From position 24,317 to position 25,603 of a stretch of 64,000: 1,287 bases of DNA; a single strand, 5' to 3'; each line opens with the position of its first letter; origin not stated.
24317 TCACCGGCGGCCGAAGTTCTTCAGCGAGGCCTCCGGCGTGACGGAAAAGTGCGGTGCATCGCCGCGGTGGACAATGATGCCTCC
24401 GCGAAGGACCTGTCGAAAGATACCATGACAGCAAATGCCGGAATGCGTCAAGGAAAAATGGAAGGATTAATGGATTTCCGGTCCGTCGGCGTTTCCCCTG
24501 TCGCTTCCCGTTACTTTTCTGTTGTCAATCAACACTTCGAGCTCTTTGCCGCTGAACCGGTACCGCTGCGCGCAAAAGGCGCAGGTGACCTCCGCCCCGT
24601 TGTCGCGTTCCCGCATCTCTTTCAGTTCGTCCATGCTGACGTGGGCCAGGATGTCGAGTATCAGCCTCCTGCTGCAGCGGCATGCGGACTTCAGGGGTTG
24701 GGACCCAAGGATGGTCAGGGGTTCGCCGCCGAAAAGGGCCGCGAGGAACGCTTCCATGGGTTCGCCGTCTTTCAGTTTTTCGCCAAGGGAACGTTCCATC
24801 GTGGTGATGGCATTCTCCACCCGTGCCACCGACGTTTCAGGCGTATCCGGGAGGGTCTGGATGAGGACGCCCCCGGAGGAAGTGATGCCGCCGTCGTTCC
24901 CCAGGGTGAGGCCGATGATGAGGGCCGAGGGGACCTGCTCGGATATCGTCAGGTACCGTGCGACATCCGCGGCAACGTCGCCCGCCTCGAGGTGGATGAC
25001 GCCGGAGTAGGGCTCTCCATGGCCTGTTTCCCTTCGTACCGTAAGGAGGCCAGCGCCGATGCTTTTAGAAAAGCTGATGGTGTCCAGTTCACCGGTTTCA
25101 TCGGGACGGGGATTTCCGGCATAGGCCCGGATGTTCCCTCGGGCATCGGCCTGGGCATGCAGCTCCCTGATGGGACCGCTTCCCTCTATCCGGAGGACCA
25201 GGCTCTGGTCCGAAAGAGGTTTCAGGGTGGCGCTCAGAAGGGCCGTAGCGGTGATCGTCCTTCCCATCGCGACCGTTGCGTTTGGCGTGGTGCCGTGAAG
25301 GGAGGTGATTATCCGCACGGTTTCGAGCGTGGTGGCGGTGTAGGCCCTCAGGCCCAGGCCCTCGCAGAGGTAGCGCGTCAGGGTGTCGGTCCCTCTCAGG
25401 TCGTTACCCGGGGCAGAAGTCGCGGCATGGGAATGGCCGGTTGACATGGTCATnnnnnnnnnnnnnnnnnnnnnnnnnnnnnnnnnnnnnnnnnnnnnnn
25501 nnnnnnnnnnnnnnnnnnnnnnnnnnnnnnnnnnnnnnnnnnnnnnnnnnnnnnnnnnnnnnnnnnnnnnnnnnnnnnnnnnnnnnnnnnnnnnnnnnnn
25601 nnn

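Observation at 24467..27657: Radical-SAM / secreted Cys-rich-tail protein / Hsp33 in one translationally coupled operon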

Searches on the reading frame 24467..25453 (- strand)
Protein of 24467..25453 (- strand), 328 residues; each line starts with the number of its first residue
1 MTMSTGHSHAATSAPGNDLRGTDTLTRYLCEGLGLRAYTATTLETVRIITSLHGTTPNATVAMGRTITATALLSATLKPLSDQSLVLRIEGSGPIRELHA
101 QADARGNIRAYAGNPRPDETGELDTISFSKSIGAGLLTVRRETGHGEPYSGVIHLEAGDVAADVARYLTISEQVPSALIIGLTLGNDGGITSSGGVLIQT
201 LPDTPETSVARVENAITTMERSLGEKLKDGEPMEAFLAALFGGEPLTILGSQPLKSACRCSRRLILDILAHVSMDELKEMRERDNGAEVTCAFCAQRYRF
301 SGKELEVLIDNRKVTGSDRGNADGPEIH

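Call 3: search_protein_families(library=pfam, proteins=[window:24467-25453:-], max_evalue=0.01)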
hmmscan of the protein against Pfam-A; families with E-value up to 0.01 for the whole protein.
window:24467-25453:- (328 aa): 1 family
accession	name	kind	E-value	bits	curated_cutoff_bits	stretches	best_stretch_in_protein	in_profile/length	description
PF01430.24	HSP33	-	2.7e-70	237.4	21.4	1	23-301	1-273/273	Hsp33 protein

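Call 4: search_protein_families(library=ncbifam, proteins=[window:24467-25453:-], max_evalue=0.01)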
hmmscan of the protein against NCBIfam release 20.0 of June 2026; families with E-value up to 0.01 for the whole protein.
window:24467-25453:- (328 aa): 2 families
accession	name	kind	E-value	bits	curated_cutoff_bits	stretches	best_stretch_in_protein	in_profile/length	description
NF001033.0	PRK00114.1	equivalog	3.7e-73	246.3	244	1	22-313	3-294/297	Hsp33 family molecular chaperone HslO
NF002386.0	PRK01402.1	equivalog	9.2e-26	90.6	346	2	9-208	8-213/335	Hsp33 family molecular chaperone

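Call 69: search_protein_families(library=padloc, proteins=[window:24467-25453:-], max_evalue=0.001)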
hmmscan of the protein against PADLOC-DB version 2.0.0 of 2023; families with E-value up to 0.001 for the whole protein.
window:24467-25453:- (328 aa): 0 families
